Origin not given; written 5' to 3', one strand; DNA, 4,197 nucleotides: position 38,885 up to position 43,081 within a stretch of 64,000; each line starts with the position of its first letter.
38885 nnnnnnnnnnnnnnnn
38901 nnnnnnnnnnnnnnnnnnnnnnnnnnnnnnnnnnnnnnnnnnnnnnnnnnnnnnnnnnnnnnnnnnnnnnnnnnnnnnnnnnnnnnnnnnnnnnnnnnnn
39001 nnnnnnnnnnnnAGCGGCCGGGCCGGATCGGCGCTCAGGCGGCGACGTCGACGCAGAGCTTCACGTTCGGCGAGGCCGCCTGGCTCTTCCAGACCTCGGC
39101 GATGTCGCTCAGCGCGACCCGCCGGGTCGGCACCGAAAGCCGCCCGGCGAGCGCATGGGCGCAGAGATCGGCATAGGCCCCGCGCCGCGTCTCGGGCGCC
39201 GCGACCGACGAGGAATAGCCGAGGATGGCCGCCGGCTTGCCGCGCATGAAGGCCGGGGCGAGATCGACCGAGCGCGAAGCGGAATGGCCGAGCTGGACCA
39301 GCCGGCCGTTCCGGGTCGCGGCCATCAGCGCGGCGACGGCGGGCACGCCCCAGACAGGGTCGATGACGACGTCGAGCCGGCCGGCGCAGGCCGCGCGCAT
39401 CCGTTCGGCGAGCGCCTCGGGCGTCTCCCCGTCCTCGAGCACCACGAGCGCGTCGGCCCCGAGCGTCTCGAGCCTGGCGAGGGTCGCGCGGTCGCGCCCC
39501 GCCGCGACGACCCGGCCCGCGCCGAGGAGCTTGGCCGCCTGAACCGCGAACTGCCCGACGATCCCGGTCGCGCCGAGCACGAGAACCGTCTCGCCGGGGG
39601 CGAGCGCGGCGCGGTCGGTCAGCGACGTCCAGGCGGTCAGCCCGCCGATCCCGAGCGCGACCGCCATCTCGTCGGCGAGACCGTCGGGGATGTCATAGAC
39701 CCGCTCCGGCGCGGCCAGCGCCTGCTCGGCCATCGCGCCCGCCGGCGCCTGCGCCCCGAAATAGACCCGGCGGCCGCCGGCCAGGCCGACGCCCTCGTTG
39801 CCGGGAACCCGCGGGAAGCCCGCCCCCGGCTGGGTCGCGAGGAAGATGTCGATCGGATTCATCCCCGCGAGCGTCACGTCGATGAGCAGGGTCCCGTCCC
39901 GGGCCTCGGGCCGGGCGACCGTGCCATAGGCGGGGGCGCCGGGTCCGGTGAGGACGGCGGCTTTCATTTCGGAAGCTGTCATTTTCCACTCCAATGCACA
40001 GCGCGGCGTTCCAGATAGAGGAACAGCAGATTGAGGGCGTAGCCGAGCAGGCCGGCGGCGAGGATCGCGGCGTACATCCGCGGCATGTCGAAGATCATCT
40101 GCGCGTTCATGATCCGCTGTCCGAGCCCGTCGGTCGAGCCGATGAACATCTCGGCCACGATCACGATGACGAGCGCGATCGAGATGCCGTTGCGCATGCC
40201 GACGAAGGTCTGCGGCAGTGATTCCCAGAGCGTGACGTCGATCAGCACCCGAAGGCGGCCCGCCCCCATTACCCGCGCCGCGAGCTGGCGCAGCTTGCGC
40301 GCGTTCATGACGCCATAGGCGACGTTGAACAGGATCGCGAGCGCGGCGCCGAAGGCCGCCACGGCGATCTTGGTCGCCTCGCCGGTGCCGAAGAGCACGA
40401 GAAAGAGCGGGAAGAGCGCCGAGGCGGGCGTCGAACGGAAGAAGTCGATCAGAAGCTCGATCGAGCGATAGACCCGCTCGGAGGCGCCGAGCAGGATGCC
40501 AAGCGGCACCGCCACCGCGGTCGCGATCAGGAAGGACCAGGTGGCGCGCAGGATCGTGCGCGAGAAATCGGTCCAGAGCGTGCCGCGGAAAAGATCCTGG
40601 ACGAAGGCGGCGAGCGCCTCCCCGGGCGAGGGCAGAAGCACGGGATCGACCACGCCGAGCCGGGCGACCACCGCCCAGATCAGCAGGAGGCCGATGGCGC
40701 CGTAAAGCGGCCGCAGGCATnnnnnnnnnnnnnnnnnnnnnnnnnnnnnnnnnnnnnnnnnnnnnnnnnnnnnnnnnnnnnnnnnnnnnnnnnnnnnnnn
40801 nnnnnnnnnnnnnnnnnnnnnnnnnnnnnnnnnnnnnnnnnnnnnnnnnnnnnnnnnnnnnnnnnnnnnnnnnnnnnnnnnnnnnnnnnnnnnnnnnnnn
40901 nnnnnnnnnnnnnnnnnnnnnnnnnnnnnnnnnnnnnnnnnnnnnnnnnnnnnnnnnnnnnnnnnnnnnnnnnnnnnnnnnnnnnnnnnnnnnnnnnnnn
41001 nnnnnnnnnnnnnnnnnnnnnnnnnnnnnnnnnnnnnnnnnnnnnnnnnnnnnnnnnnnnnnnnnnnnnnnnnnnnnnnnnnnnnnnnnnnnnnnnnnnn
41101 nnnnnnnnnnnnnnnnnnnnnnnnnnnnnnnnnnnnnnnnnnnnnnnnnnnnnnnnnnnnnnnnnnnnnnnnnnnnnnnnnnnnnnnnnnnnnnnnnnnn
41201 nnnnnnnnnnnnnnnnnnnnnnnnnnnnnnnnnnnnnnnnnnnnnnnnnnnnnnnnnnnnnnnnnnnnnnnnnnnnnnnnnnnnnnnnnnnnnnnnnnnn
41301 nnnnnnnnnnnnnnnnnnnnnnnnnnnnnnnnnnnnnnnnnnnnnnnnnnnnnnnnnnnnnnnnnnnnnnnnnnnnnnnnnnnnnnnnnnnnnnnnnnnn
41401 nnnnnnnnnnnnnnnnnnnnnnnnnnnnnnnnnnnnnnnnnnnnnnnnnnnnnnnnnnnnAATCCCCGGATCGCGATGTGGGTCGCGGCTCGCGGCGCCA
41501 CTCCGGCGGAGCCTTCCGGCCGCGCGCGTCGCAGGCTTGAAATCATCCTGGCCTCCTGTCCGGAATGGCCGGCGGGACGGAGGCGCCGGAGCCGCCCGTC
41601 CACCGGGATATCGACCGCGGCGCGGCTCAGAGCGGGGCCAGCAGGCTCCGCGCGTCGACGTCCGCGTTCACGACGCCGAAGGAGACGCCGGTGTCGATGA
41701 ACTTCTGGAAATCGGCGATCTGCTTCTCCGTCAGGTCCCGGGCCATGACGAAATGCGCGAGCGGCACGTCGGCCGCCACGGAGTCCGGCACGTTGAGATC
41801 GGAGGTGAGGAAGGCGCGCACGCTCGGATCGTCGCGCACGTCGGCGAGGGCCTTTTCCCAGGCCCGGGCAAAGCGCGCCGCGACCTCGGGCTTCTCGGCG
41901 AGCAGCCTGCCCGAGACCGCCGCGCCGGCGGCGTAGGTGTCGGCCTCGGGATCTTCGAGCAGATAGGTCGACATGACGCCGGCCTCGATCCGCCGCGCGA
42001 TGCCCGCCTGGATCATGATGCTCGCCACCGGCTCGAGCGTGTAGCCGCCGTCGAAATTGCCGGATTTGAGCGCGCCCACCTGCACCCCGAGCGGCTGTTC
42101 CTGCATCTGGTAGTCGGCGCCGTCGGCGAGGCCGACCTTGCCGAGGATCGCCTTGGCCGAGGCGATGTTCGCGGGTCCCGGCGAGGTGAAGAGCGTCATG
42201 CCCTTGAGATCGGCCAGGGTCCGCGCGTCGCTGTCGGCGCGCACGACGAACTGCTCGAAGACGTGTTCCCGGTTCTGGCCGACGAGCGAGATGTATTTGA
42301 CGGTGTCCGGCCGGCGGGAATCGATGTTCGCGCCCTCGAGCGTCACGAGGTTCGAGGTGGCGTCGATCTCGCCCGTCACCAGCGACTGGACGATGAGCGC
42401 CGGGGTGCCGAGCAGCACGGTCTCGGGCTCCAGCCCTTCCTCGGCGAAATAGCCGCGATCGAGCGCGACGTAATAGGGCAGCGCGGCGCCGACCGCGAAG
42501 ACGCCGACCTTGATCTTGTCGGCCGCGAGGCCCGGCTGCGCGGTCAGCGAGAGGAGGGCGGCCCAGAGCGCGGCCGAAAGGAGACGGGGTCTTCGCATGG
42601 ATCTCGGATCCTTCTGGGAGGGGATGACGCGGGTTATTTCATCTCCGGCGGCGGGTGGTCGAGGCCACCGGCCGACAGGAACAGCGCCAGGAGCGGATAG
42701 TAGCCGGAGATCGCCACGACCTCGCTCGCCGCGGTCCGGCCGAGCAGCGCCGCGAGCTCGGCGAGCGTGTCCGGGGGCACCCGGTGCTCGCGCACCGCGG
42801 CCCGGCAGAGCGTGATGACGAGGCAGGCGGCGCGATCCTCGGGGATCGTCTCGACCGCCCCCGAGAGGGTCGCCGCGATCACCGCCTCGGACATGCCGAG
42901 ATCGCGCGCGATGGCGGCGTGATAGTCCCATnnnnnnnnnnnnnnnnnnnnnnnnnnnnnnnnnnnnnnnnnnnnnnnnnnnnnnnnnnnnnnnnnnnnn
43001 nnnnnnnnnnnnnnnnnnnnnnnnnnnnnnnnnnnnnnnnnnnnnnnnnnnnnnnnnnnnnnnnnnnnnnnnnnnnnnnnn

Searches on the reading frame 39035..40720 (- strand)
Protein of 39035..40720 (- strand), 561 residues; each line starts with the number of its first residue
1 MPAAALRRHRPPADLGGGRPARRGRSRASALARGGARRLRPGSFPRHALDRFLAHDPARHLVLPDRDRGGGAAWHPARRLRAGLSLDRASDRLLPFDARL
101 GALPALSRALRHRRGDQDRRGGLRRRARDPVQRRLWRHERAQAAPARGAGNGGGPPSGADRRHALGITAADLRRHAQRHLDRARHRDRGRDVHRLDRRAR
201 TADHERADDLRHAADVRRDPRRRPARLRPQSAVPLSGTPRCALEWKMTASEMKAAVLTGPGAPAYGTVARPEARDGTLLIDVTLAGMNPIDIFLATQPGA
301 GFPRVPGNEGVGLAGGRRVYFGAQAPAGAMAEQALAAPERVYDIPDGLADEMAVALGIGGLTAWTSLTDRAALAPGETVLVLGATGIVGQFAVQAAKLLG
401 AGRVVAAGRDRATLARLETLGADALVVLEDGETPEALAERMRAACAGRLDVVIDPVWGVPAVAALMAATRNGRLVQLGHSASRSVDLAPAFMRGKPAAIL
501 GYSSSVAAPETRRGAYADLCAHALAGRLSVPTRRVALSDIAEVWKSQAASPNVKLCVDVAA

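Call 46: search_protein_families(library=pfam, proteins=[window:39035-40720:-])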
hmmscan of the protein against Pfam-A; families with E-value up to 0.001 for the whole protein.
window:39035-40720:- (561 aa): 2 families
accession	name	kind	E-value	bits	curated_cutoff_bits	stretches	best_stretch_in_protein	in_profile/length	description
PF00107.32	ADH_zinc_N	-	2e-13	50.9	31.8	1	388-493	2-105/129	Zinc-binding dehydrogenase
PF13602.12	ADH_zinc_N_2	-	0.00021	22.7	27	1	420-544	1-120/134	Zinc-binding dehydrogenase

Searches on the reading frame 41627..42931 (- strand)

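Call 46: search_protein_families(library=pfam, proteins=[window:41627-42931:-])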
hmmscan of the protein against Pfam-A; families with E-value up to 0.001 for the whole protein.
window:41627-42931:- (434 aa): 3 families
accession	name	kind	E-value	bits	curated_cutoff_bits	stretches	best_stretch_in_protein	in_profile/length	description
PF09084.16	NMT1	-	7.9e-16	59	20.5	1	151-369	5-213/216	NMT1/THI5 like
PF13379.11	NMT1_2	-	1.2e-06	29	24.7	0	138-192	6-60/252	NMT1-like family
PF16868.10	NMT1_3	-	7.9e-05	22.8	27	1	221-306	90-176/289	NMT1-like family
